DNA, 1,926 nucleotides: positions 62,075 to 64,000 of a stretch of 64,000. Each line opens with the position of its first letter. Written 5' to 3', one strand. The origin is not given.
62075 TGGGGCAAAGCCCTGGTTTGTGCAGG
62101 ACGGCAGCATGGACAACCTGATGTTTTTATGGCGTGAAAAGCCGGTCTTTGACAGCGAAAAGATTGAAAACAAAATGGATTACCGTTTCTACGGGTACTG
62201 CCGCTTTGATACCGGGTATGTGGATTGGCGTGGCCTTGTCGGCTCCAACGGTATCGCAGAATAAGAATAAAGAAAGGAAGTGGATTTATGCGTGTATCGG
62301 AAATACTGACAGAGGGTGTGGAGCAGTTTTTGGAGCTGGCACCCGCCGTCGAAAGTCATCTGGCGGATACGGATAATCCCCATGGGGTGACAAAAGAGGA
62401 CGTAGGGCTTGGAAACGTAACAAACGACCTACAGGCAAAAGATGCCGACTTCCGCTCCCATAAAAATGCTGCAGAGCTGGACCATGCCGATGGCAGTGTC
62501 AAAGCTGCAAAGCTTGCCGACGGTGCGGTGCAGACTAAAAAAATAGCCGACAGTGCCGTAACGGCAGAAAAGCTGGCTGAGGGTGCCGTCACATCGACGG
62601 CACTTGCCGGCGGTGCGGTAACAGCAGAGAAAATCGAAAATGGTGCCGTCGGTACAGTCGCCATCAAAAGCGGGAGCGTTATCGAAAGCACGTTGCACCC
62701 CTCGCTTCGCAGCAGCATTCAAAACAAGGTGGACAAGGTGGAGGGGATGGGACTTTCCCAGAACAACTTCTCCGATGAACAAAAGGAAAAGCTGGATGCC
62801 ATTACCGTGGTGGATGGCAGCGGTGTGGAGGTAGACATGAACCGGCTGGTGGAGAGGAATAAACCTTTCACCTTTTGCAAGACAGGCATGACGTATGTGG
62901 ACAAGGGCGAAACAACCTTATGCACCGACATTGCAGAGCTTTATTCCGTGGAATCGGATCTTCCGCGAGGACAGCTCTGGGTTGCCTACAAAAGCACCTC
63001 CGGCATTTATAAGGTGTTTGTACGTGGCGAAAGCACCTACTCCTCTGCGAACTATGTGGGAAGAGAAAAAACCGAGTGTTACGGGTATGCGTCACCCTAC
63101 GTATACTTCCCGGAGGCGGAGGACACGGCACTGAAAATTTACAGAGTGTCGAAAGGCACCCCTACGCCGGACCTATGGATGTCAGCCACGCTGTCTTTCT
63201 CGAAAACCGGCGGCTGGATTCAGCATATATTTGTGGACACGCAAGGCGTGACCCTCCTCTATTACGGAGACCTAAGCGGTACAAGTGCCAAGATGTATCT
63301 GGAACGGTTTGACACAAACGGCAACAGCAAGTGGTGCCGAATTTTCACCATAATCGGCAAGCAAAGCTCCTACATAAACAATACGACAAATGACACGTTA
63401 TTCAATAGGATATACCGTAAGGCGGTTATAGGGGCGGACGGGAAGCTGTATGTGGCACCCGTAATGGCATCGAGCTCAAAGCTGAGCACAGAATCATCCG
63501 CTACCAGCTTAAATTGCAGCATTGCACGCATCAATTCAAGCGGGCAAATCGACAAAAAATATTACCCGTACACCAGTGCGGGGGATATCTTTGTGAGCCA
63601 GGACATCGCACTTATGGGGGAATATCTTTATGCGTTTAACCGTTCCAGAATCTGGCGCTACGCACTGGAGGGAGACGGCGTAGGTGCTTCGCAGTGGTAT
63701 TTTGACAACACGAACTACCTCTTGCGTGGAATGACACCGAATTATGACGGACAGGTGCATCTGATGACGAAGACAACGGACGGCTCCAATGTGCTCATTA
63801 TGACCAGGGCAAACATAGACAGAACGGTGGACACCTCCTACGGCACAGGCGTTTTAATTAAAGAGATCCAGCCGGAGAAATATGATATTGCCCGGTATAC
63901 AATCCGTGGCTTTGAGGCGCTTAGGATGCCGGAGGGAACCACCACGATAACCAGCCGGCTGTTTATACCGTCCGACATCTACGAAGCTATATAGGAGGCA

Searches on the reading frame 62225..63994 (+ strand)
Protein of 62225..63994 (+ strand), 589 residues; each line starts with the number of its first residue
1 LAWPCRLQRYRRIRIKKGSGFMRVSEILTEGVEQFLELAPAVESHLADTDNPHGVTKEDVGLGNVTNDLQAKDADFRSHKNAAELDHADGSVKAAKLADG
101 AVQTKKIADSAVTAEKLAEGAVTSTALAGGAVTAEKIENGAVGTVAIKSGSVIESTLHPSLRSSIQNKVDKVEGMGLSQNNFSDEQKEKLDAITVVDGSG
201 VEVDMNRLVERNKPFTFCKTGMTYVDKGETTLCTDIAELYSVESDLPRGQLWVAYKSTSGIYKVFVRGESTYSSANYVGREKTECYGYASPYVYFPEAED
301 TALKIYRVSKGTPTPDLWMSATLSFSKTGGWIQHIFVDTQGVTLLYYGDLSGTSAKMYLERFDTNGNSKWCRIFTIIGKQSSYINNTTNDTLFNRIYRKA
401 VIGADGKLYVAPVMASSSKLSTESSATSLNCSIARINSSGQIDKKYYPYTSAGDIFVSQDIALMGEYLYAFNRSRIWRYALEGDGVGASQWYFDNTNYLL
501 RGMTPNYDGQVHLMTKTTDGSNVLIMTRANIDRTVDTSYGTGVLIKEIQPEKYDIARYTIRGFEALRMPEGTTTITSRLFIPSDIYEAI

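Call 37: search_protein_families(library=pfam, proteins=[window:62225-63991:+], max_evalue=0.01)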
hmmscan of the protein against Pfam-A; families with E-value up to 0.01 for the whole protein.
window:62225-63991:+ (589 aa): 0 families

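Call 38: search_protein_families(library=phrogs, proteins=[window:62225-63991:+], max_evalue=0.001)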
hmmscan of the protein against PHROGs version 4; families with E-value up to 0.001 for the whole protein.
window:62225-63991:+ (589 aa): 16 families
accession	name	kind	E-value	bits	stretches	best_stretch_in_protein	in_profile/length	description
phrog_892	-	tail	3.3e-15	56.7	1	94-154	342-402/782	tail fiber protein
phrog_2712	-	tail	2.1e-09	37.4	1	41-79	255-293/700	tail fiber protein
phrog_25620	-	tail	2.8e-09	37.7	1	43-87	222-266/348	tail collar fiber protein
phrog_28766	-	tail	3.1e-09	36.7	1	78-156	147-225/472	tail fiber protein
phrog_3285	-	tail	5.6e-08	33.1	1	41-106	196-239/491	minor tail protein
phrog_34368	-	unknown function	6.1e-08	33.1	1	42-112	73-140/344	-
phrog_21412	-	tail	1e-07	31.1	1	88-157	192-261/1452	tail fiber protein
phrog_12754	-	unknown function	3.7e-07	30.4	1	42-84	34-76/579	-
phrog_13518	-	unknown function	9.1e-07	28.3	1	77-152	349-426/1230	-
phrog_26466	-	unknown function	2.7e-06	25.6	1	87-151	1824-1888/2337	-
phrog_2163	-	head and packaging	3.8e-06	27.3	1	38-78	206-246/574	virion structural protein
phrog_11029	-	tail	4.1e-06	25.8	1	34-121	31-115/892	tail protein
phrog_13857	-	tail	1.5e-05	24.7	1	41-75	181-215/743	tail protein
phrog_32822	-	head and packaging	1.5e-05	23.9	1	86-153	973-1050/1548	virion structural protein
phrog_5793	-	unknown function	9e-05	22.3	1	42-155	375-481/581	-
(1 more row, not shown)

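Call 56: find_encoding_contigs(protein=window:62225-63994:+, flank=10000, max_places=6)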
Protein window:62225-63994:+ (589 aa): no gene with exactly this product is on record in the collection.
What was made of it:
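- Tried and rejected: Reaching the far end of the cluster through the fibre protein failed, because no gene with exactly that product is on record (call 56).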

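Call 78: search_protein_families(library=ncbifam, proteins=[window:62288-63991:+], max_evalue=0.001)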
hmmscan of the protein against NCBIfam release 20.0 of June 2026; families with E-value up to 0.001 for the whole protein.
window:62288-63991:+ (568 aa): 0 families
